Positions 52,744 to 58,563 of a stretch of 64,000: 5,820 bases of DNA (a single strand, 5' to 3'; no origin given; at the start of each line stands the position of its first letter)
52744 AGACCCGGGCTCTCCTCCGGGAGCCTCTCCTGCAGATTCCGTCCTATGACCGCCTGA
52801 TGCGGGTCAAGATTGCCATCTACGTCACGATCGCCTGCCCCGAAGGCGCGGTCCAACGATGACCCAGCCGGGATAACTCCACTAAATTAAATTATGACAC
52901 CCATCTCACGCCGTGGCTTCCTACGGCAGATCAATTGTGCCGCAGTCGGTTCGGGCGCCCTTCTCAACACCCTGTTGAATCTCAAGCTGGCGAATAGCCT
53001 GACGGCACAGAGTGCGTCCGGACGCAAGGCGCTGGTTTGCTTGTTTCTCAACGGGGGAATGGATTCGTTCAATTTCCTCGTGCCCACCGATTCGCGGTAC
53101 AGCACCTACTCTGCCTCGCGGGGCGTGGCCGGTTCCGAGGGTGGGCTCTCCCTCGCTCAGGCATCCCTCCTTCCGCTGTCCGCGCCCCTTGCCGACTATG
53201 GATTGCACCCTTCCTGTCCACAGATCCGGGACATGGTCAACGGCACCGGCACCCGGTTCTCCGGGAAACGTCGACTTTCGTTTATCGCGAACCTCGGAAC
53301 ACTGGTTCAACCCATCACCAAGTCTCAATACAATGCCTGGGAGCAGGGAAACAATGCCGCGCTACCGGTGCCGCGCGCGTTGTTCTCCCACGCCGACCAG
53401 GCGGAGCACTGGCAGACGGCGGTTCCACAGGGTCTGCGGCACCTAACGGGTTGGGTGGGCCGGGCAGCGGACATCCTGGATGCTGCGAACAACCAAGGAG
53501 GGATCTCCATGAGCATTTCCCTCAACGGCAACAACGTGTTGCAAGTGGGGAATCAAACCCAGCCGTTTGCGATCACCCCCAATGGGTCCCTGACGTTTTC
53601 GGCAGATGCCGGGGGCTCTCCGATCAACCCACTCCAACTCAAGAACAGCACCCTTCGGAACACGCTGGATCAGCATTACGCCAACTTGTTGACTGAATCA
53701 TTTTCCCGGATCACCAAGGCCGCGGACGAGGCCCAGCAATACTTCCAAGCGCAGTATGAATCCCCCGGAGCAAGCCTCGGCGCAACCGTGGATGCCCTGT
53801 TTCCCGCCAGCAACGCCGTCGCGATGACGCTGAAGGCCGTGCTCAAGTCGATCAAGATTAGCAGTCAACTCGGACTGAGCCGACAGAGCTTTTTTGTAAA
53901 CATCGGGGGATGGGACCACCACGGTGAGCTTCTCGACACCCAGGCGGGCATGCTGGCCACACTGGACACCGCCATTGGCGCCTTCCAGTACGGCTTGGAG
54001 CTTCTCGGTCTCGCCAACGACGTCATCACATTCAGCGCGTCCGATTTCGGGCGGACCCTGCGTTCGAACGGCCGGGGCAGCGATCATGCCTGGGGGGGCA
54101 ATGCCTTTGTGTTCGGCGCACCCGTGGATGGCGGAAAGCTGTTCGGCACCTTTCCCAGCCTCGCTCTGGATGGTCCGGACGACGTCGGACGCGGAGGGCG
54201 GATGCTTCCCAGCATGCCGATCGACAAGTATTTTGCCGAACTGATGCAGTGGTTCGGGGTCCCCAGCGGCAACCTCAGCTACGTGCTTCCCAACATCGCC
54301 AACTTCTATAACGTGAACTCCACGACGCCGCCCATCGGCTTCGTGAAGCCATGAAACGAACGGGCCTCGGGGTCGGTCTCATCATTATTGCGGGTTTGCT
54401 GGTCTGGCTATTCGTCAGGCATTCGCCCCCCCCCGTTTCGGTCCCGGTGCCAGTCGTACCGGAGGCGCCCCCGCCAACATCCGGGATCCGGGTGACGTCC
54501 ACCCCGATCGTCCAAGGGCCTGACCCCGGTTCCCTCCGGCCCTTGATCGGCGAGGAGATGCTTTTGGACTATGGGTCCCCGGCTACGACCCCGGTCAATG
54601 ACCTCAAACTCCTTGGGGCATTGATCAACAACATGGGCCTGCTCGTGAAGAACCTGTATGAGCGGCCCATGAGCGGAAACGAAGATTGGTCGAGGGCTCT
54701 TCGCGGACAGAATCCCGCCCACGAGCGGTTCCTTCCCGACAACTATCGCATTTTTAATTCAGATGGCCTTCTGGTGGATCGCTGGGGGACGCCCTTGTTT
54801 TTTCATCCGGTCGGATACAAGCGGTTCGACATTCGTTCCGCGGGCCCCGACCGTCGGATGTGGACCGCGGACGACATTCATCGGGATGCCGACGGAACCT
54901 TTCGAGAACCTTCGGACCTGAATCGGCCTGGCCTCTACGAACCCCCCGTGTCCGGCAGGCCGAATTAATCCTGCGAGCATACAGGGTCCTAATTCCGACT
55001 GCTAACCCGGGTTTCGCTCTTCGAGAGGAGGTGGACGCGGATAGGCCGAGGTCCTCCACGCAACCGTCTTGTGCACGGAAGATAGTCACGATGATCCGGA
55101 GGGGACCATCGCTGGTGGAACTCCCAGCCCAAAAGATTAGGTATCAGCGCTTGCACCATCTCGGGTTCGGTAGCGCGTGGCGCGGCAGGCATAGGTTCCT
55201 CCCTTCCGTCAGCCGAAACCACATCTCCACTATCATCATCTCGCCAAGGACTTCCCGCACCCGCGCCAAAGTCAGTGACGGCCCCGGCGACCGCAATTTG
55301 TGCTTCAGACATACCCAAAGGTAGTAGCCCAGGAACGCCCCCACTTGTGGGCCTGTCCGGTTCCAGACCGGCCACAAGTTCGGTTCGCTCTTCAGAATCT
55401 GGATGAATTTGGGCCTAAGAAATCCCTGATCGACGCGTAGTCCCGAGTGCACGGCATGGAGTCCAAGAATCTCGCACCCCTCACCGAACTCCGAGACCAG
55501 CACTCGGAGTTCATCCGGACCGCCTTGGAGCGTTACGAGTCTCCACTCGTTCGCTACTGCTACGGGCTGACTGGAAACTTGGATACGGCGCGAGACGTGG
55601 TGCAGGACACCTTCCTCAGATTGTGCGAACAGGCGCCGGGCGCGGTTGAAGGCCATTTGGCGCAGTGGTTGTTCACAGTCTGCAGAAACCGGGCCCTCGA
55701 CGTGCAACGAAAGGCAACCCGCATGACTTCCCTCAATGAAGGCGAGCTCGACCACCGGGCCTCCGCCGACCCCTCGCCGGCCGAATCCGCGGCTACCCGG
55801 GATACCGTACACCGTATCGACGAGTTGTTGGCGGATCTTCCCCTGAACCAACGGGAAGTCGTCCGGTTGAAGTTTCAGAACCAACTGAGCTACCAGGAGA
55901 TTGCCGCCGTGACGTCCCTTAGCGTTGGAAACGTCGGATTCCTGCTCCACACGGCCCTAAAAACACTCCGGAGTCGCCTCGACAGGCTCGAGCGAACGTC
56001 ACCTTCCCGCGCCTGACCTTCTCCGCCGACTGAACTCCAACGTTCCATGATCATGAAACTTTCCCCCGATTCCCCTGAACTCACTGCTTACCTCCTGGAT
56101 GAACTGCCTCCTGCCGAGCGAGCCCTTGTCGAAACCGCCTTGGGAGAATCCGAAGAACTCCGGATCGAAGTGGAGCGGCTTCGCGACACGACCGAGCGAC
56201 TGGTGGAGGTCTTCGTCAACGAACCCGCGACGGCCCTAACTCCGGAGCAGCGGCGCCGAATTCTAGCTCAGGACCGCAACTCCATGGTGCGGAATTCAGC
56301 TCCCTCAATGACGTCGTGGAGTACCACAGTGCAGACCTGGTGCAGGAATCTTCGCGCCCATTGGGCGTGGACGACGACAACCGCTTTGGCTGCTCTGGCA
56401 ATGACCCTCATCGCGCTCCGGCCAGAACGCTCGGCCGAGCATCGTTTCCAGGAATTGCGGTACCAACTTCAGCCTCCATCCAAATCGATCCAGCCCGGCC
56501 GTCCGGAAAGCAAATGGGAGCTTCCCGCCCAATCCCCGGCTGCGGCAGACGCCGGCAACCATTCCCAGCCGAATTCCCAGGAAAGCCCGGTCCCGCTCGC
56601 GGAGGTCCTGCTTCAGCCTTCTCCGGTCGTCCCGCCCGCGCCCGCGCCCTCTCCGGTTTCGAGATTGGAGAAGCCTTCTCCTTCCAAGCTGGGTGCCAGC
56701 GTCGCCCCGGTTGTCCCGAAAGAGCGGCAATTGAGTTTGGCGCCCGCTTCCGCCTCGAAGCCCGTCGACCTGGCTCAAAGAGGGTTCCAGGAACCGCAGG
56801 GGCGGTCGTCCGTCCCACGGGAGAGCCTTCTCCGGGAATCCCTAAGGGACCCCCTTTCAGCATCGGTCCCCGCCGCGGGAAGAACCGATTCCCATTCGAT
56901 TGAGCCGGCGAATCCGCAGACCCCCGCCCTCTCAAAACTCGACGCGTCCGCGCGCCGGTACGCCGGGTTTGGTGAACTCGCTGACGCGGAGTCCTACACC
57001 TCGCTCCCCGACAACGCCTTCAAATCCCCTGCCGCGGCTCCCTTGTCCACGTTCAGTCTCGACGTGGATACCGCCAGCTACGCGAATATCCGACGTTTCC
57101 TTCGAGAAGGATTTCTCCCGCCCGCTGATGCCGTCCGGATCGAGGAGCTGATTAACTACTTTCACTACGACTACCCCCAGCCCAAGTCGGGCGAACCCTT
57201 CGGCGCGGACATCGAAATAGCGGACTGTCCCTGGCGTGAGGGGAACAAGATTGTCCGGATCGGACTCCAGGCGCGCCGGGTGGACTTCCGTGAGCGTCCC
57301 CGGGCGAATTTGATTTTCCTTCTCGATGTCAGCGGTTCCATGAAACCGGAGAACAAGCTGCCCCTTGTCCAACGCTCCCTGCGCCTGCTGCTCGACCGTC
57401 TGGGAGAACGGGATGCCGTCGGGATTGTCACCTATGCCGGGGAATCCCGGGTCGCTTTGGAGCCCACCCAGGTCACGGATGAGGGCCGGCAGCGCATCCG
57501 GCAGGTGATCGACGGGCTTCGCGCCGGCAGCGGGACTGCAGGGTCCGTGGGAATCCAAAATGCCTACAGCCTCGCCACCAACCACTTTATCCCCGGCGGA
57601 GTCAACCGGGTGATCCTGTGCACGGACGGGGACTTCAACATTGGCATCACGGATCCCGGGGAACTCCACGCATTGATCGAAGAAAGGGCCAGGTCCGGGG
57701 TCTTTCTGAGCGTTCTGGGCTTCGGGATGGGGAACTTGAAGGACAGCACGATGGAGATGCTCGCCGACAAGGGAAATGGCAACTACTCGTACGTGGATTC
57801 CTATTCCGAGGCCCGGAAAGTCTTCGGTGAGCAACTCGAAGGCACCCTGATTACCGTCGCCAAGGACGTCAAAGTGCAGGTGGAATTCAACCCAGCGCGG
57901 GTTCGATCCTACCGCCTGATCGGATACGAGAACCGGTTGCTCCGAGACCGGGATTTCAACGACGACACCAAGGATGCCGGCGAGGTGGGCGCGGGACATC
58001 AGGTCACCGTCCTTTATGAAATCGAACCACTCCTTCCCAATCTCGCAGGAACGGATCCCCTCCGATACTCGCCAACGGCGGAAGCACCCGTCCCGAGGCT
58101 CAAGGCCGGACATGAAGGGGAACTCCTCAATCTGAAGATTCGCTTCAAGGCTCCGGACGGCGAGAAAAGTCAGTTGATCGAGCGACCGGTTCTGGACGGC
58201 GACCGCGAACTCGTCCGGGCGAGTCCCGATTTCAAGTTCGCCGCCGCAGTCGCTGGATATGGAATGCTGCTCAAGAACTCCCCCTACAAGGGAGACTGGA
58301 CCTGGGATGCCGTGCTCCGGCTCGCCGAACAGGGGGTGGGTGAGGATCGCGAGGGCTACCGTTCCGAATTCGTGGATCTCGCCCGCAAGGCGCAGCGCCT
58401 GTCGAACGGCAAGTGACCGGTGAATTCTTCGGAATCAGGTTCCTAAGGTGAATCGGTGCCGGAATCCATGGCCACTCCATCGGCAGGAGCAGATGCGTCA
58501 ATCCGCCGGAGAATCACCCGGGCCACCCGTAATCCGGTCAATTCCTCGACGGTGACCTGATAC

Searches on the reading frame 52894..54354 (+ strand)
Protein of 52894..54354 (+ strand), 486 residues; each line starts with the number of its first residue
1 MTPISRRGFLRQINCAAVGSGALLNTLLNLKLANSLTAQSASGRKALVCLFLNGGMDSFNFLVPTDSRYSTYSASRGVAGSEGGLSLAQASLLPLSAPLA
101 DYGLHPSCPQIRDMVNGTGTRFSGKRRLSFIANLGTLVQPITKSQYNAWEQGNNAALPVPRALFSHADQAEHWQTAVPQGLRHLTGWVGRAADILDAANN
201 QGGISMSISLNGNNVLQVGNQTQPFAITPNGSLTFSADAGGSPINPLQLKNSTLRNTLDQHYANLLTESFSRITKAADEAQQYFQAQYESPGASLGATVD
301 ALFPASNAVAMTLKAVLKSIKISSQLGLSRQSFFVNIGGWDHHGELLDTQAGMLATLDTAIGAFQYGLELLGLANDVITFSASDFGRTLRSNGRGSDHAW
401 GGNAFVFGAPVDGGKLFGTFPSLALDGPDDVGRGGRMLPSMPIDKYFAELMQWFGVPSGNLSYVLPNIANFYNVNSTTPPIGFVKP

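Call 21: search_protein_families(library=pfam, proteins=[window:52894-54351:+], max_evalue=0.001)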
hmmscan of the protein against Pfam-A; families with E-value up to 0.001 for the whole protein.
window:52894-54351:+ (486 aa): 1 family
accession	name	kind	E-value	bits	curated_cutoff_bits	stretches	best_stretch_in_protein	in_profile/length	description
PF07394.17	DUF1501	-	2.9e-27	96.3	27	1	44-426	1-342/390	Protein of unknown function (DUF1501)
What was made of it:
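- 52894..54354 (+): DUF1501 partner gene with a twin-arginine signal (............). PF07394, E 2.9e-27 (call 21).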

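Call 61: search_solved_structures(query=window:52894-54351:+, max_evalue=1)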
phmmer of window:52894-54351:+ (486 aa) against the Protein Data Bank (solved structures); distinct sequences matched with E-value up to 1: 15.
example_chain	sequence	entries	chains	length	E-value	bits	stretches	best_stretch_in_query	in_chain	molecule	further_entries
8edr_A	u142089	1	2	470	0.22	13.5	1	154-228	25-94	Pyruvate kinase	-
8eds_A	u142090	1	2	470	0.42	12.6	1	154-228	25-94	Pyruvate kinase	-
8eq3_A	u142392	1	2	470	0.45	12.5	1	154-229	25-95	Pyruvate kinase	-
8eq1_A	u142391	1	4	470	0.47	12.5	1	154-229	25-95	Pyruvate kinase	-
8eq0_B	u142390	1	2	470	0.47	12.5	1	154-229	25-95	Pyruvate kinase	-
8eu4_A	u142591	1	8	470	0.48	12.5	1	154-229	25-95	Pyruvate kinase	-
8edt_A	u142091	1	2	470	0.48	12.5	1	154-229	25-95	Pyruvate kinase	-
4yng_A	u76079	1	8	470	0.48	12.4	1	154-229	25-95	Pyruvate kinase I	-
8edq_A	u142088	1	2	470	0.48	12.4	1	154-229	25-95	Pyruvate kinase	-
1e0u_A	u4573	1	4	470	0.48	12.4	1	154-229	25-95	Pyruvate kinase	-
1e0t_A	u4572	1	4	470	0.48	12.4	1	154-229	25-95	Pyruvate kinase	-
1pky_A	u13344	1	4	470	0.48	12.4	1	154-229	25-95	PYRUVATE KINASE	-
6g9f_A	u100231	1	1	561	0.86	11.6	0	10-191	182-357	Peptidoglycan D,D-transpeptidase MrdA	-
6g9p_A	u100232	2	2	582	0.92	11.5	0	10-191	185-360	Peptidoglycan D,D-transpeptidase MrdA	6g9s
6es9_A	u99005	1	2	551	0.95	11.5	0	158-194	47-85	Acyl-CoA dehydrogenase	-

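Call 67: find_encoding_contigs(protein=window:52894-54354:+, flank=10000, max_places=5)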
Protein window:52894-54354:+ (486 aa): 6 contigs read that carry it; 5 places shown.
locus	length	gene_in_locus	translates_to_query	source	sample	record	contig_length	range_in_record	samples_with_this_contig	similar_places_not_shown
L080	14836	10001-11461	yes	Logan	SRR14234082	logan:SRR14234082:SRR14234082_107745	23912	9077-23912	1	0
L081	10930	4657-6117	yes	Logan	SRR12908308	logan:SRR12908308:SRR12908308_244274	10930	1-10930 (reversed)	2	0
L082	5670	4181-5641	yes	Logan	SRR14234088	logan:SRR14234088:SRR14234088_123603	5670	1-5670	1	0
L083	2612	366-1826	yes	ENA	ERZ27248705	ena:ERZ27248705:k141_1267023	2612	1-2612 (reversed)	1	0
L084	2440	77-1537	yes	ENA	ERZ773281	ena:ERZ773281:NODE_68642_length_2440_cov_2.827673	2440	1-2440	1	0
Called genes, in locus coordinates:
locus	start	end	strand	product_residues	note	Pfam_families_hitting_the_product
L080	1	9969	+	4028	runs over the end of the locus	PF16184:Cadherin_3 (faint), PF17963:Big_9 (faint), PF21027:Sde0182_C (faint), PF08811:DUF1800, PF18884:TSP3_bac (weak)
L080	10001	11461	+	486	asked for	PF07394:DUF1501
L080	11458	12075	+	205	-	-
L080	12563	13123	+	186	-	PF04542:Sigma70_r2, PF08281:Sigma70_r4_2, PF04545:Sigma70_r4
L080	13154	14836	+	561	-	?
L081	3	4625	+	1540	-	?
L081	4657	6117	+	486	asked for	PF07394:DUF1501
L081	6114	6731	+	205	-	-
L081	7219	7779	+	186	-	PF04542:Sigma70_r2, PF08281:Sigma70_r4_2, PF04545:Sigma70_r4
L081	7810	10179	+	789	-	PF12450:vWF_A, PF13768:VWA_3 (weak), PF00092:VWA, PF13519:VWA_2, PF12034:YfbK_C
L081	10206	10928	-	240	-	?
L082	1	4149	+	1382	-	?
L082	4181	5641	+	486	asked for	PF07394:DUF1501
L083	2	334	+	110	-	?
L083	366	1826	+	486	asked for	PF07394:DUF1501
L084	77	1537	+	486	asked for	PF07394:DUF1501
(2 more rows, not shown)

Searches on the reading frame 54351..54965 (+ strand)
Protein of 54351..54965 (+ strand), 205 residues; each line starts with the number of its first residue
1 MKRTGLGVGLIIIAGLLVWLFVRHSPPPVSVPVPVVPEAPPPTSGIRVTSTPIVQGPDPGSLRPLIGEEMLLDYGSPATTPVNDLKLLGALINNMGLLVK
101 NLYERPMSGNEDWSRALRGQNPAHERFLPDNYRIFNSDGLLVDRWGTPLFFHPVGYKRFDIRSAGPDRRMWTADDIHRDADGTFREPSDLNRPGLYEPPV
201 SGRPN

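Call 21: search_protein_families(library=pfam, proteins=[window:54351-54965:+], max_evalue=0.001)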
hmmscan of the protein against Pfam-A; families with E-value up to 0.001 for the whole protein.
window:54351-54965:+ (205 aa): 0 families

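Call 62: search_protein_families(library=pfam, proteins=[window:54351-54965:+], max_evalue=10)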
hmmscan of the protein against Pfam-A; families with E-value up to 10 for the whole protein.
window:54351-54965:+ (205 aa): 0 families
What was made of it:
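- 54351..54968 (+): Conserved 205-aa protein with an N-terminal membrane helix. Its start overlaps the DUF1501 stop. No Pfam hit (calls 21, 62).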

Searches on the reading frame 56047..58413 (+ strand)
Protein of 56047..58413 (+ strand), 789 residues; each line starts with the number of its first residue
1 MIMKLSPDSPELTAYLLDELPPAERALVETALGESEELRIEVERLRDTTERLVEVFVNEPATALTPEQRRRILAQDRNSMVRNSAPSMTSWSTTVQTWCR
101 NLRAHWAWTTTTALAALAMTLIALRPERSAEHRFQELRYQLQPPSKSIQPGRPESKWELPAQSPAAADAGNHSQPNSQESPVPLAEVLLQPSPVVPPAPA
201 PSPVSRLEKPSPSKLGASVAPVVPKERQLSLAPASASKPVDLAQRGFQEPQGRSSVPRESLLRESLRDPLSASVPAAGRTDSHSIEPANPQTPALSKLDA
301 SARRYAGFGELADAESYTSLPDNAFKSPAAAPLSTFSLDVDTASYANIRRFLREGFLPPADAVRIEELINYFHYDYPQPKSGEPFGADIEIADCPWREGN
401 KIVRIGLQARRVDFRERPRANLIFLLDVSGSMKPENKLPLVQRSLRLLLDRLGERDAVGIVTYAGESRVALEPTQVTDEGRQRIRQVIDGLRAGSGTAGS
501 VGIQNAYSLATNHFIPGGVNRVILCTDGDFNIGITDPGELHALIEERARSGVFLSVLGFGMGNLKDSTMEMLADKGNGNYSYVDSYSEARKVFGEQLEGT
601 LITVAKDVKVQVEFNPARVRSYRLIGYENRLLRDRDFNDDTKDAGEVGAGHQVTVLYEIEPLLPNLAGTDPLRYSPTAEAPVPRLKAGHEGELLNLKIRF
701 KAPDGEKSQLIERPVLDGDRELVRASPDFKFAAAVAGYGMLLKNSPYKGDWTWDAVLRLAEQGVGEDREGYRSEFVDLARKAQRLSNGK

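Call 21: search_protein_families(library=pfam, proteins=[window:56047-58413:+], max_evalue=0.001)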
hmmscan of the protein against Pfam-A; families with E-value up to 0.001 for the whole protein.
window:56047-58413:+ (789 aa): 5 families
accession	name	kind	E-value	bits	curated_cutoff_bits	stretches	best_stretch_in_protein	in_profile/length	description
PF12034.13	YfbK_C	-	8.5e-69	231.8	25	1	599-785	1-184/184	Uncharacterized protein YfbK, C-terminal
PF12450.13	vWF_A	-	1.1e-37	128.3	25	1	313-404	3-94/94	von Willebrand factor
PF00092.34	VWA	-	1e-13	52.3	23.8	1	421-593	1-172/174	von Willebrand factor type A domain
PF13519.12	VWA_2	-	5.7e-11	43.4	27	1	422-528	1-106/107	von Willebrand factor type A domain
PF13768.12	VWA_3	-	2.5e-07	31.3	27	1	421-581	2-154/155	von Willebrand factor type A domain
